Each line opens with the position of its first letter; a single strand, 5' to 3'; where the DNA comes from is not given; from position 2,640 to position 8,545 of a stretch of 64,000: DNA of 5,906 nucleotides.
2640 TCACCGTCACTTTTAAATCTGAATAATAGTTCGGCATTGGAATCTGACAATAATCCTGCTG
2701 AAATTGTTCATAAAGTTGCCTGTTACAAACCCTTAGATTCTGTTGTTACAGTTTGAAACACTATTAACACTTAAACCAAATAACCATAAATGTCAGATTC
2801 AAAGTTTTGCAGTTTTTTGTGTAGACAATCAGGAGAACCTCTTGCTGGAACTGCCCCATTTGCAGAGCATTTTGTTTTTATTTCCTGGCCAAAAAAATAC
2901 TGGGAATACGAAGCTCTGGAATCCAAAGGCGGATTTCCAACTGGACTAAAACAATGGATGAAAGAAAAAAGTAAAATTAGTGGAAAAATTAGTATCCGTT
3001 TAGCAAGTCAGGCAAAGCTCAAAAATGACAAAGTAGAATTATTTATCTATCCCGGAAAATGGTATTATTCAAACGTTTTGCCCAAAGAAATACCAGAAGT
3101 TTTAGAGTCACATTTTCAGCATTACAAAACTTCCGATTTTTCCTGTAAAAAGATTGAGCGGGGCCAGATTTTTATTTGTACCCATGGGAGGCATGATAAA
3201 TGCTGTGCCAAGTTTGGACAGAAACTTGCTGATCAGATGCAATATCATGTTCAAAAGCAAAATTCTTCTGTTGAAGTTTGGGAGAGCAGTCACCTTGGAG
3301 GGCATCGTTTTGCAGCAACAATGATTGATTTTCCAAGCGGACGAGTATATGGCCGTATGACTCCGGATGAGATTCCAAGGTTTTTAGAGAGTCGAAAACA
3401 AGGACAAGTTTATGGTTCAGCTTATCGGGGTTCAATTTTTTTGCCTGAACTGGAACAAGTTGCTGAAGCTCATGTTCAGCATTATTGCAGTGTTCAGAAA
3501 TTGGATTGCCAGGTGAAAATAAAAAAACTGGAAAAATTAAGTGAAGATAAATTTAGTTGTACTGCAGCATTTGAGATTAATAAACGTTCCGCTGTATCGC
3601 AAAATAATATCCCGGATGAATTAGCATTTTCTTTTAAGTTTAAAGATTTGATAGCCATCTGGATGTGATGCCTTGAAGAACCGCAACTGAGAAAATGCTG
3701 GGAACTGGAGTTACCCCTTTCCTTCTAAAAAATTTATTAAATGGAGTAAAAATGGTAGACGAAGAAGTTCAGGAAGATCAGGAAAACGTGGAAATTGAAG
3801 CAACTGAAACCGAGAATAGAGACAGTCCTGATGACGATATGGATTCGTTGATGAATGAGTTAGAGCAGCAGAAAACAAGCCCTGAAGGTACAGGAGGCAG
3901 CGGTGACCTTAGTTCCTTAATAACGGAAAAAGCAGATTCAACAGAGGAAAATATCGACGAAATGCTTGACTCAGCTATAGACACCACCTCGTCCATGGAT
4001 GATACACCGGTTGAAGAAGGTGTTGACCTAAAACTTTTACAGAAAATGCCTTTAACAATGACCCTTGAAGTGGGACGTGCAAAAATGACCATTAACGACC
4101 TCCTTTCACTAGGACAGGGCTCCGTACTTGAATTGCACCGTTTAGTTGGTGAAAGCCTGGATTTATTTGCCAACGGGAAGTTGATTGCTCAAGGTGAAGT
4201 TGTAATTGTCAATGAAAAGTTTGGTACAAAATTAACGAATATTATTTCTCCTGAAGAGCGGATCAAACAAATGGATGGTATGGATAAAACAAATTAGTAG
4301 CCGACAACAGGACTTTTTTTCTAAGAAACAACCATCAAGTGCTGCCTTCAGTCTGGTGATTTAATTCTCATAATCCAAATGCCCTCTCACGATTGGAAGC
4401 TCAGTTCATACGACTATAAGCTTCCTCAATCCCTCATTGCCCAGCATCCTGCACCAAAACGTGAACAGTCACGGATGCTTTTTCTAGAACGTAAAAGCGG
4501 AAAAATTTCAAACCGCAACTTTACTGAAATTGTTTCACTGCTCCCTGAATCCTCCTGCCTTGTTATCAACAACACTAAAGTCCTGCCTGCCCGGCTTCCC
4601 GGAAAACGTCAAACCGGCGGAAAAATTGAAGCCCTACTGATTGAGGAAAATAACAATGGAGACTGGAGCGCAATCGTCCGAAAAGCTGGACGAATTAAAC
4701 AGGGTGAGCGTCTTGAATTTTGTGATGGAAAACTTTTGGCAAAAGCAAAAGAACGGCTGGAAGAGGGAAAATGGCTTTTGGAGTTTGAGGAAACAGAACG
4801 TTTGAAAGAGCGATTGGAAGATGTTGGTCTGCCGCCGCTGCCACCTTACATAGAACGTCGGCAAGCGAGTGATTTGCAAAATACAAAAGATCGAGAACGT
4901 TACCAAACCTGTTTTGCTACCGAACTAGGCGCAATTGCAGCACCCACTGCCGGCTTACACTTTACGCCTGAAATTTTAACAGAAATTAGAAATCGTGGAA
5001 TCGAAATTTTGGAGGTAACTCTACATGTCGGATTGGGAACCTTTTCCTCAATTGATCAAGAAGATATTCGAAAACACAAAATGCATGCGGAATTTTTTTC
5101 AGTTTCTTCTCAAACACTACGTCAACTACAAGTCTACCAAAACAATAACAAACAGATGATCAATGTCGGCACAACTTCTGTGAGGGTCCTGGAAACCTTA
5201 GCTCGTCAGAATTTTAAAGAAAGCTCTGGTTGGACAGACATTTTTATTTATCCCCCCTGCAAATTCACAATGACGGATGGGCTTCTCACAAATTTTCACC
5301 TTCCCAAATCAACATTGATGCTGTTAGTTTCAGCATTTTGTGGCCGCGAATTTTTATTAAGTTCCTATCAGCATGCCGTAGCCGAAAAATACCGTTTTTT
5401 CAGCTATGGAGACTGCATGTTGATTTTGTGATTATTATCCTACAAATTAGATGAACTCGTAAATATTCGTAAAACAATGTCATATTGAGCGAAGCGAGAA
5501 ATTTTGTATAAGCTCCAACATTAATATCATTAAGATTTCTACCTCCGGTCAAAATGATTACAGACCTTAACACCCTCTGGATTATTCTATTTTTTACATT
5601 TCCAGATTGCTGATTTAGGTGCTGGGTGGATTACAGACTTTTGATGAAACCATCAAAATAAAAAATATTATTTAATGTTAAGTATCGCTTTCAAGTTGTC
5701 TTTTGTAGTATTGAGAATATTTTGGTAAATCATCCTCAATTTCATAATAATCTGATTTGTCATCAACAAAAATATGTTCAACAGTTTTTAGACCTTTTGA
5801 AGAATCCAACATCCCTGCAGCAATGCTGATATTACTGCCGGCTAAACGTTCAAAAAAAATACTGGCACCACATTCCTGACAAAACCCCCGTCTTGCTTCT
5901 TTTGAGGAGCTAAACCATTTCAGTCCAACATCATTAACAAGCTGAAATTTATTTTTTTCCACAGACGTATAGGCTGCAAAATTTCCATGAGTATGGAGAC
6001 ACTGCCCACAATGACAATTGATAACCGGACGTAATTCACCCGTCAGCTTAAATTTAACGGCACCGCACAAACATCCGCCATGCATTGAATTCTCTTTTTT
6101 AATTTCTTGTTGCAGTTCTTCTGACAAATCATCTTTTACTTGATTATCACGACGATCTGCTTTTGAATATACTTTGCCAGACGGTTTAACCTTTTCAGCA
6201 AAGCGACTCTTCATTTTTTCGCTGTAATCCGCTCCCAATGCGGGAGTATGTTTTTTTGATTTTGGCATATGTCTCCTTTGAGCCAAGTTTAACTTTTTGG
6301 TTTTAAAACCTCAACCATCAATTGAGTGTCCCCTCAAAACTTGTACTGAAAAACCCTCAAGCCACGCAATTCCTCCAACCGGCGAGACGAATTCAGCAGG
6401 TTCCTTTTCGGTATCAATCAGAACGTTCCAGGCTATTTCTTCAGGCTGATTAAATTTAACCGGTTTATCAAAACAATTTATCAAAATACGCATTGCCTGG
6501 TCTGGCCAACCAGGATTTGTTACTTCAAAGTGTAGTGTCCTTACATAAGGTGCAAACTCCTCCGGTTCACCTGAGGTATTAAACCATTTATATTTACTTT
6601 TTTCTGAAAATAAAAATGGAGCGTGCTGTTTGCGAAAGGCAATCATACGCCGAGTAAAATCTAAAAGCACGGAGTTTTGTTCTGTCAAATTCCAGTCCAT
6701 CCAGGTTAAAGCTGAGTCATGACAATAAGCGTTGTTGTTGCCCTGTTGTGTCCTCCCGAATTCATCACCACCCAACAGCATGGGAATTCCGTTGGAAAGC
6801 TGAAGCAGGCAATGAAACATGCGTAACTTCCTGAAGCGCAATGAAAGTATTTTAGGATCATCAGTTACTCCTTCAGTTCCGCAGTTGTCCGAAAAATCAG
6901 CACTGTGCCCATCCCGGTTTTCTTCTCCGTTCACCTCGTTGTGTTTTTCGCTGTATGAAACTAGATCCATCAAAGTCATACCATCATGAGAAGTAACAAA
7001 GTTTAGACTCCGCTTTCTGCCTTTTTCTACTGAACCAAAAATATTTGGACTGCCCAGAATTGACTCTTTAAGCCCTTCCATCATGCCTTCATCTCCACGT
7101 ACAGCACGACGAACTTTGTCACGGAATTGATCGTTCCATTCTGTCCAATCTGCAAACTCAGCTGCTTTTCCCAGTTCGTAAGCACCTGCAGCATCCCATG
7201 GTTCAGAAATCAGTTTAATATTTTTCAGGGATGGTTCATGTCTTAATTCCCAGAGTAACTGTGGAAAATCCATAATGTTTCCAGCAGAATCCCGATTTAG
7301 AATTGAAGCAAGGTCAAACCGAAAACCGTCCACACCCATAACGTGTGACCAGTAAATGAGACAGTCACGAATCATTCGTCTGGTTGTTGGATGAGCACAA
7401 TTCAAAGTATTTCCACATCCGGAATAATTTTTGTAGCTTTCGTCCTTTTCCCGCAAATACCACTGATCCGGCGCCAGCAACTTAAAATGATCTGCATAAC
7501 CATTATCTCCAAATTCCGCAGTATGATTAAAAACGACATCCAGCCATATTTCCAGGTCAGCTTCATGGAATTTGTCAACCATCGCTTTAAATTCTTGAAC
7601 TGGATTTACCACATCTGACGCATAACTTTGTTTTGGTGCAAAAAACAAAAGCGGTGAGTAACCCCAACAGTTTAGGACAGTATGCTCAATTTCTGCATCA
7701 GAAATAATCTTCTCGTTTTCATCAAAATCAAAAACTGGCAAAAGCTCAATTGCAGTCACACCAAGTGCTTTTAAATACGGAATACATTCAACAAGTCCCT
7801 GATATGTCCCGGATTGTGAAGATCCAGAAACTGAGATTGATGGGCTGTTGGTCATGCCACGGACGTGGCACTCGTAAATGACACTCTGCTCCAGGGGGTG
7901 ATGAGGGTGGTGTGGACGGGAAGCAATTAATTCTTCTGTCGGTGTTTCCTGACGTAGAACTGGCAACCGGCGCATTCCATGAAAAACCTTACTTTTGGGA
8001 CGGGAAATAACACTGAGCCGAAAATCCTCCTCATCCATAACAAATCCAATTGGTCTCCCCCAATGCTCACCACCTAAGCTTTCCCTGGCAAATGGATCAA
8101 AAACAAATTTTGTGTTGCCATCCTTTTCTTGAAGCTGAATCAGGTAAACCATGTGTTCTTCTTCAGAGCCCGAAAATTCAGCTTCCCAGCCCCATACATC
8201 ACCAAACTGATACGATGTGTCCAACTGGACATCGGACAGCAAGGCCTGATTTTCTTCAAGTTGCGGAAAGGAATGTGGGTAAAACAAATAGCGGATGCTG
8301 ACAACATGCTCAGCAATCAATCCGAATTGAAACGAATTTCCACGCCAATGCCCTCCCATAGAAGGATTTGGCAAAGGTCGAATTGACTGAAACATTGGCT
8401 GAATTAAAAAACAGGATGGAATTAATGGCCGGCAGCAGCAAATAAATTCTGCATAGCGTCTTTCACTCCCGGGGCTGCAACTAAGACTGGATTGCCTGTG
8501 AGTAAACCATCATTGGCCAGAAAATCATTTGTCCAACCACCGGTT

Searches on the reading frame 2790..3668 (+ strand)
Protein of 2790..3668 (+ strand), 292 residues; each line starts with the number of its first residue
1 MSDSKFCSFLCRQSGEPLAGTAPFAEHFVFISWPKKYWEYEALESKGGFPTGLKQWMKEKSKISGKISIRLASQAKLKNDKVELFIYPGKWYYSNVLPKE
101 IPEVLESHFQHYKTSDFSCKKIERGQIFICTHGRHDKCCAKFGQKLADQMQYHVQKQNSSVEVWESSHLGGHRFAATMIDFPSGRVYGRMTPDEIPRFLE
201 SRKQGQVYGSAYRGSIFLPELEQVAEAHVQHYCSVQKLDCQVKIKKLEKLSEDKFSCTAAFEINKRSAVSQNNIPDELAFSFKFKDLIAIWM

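Call 51: search_protein_families(library=pfam, proteins=[window:2790-3668:+], max_evalue=0.00001)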
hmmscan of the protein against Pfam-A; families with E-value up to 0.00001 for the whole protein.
window:2790-3668:+ (292 aa): 1 family
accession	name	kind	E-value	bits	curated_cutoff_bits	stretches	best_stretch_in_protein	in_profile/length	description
PF06999.17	Suc_Fer-like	-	1.9e-34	119.9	34.9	1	18-214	1-191/191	Sucrase/ferredoxin-like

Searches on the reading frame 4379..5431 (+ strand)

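Call 51: search_protein_families(library=pfam, proteins=[window:4379-5431:+], max_evalue=0.00001)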
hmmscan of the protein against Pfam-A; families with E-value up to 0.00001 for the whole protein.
window:4379-5431:+ (350 aa): 1 family
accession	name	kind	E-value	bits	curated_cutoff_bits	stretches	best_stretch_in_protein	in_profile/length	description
PF02547.20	Queuosine_synth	-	4e-125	417.6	25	1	8-349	1-322/322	Queuosine biosynthesis protein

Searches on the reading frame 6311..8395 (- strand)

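Call 51: search_protein_families(library=pfam, proteins=[window:6311-8395:-], max_evalue=0.00001)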
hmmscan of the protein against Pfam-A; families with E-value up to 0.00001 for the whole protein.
window:6311-8395:- (694 aa): 1 family
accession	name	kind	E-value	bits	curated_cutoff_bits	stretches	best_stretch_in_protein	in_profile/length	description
PF00128.31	Alpha-amylase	-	3.9e-18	66.4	22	1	190-369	10-196/446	Alpha amylase, catalytic domain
